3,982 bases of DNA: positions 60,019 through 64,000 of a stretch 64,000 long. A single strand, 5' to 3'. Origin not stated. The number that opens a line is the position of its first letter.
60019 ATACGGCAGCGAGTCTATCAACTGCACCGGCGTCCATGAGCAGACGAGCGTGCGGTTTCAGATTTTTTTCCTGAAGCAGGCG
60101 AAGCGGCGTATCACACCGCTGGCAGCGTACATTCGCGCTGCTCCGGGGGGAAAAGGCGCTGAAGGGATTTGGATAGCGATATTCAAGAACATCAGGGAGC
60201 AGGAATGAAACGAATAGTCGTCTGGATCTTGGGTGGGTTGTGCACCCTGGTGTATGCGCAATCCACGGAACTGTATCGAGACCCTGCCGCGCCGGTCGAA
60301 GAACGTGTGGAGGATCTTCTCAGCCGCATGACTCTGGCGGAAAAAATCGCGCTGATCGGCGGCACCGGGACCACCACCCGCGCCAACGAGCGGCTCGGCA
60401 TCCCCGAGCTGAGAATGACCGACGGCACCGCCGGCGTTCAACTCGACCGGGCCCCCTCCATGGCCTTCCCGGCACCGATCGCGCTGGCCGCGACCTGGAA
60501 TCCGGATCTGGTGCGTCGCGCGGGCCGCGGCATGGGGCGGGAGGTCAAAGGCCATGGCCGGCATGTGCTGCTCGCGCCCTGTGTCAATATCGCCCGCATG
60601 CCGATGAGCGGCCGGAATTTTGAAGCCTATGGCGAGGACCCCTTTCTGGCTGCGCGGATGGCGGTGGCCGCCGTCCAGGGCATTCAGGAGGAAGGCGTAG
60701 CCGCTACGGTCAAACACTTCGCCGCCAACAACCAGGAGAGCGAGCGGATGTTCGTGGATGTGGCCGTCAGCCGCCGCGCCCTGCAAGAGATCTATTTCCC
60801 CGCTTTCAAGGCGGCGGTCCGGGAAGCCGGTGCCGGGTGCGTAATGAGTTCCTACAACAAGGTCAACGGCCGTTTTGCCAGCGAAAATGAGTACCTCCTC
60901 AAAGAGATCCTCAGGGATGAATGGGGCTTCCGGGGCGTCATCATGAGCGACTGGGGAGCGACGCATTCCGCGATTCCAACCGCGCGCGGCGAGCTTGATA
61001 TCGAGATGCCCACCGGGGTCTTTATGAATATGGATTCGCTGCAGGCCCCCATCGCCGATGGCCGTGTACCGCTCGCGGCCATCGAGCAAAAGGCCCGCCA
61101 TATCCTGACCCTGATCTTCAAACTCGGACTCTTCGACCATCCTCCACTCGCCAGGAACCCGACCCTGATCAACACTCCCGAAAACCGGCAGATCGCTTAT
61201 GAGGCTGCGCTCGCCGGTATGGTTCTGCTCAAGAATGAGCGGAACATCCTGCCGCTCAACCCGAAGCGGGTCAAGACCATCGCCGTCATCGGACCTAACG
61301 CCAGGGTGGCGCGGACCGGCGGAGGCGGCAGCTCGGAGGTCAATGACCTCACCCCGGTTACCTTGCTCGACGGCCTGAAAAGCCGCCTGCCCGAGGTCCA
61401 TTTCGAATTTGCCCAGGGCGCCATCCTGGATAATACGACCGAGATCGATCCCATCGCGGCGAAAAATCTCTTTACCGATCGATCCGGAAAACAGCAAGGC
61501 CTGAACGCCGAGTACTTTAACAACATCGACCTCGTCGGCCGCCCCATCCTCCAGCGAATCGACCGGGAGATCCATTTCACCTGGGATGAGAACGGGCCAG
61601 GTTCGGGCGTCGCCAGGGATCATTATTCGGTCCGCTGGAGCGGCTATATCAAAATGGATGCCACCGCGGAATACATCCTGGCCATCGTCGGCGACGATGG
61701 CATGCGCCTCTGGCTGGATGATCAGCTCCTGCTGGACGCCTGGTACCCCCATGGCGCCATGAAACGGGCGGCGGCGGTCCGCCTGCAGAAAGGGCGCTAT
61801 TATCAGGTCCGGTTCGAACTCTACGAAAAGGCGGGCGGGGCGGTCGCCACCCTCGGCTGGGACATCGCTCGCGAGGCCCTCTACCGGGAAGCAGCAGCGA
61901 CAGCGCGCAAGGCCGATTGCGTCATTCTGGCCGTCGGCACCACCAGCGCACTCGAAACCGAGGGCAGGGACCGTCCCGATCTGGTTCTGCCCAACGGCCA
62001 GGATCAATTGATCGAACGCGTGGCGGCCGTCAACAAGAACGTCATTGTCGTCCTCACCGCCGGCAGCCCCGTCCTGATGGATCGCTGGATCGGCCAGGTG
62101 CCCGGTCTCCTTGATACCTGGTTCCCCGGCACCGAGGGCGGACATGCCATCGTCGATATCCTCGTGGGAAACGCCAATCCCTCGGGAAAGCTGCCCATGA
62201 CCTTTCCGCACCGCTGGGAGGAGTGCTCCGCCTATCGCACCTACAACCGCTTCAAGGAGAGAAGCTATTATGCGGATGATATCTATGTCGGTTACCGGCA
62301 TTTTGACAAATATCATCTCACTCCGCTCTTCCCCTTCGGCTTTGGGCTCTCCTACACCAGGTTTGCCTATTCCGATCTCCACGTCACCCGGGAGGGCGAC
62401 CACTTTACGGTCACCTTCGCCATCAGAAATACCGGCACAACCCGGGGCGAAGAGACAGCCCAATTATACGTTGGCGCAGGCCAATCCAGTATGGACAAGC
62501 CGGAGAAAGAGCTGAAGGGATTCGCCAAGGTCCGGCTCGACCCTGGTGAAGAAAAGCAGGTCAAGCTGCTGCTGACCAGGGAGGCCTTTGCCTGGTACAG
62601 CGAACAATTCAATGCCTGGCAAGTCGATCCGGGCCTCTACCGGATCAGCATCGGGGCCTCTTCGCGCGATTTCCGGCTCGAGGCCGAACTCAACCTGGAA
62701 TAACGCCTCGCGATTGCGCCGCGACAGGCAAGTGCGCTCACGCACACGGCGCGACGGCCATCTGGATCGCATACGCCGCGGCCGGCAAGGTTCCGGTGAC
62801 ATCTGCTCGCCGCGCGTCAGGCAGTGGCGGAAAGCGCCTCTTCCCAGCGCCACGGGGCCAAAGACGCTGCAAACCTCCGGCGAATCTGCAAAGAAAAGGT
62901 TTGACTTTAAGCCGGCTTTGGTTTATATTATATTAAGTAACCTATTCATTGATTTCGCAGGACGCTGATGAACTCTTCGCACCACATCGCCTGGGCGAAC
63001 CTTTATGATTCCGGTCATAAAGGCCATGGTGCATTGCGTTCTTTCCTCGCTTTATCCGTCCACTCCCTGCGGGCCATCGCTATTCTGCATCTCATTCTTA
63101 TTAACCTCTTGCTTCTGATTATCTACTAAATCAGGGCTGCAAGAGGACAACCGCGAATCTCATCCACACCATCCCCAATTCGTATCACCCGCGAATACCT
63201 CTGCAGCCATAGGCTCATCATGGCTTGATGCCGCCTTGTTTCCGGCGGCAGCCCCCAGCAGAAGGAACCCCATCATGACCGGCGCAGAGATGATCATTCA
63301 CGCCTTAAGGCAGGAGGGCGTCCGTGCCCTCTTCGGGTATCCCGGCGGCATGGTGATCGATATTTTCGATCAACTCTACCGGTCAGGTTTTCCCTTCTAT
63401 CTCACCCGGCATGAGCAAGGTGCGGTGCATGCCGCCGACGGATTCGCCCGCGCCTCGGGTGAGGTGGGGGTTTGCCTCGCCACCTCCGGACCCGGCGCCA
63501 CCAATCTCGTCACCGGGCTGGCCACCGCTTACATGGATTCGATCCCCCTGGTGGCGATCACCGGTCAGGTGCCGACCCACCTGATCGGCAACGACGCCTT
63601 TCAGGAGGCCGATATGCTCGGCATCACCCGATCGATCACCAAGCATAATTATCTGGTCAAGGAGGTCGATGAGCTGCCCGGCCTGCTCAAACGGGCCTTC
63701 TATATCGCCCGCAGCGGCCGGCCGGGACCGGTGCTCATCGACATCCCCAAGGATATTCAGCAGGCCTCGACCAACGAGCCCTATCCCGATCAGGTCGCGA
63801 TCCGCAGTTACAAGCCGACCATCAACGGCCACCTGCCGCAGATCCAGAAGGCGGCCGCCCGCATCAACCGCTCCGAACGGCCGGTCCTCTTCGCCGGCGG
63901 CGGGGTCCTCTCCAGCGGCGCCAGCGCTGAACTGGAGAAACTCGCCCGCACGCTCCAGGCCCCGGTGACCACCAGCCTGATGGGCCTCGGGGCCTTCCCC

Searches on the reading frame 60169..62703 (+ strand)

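Call 36: search_protein_families(library=pfam, proteins=[window:60169-62703:+], max_evalue=0.001)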
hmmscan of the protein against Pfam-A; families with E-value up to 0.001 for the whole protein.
window:60169-62703:+ (844 aa): 4 families
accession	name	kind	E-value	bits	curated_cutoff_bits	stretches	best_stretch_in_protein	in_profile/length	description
PF01915.27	Glyco_hydro_3_C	-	1.3e-61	208.5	31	1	351-729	1-200/200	Glycosyl hydrolase family 3 C-terminal domain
PF00933.27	Glyco_hydro_3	-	1.2e-47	163.4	27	1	69-315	54-316/316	Glycosyl hydrolase family 3 N terminal domain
PF07691.17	PA14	-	4e-29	101.7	24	1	442-568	2-137/147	PA14 domain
PF14310.12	Fn3-like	-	1.3e-23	83.3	25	1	762-832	1-71/71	Fibronectin type III-like domain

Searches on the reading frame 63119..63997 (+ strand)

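Call 36: search_protein_families(library=pfam, proteins=[window:63119-63997:+], max_evalue=0.001)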
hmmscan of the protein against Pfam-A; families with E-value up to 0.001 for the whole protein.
window:63119-63997:+ (293 aa): 2 families
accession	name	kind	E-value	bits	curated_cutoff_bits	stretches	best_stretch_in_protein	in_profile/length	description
PF02776.23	TPP_enzyme_N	-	1.7e-40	138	26.8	1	53-166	1-116/119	Thiamine pyrophosphate enzyme, N-terminal TPP binding domain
PF00205.28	TPP_enzyme_M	-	4.2e-15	56.1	30.4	1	242-293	1-52/137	Thiamine pyrophosphate enzyme, central domain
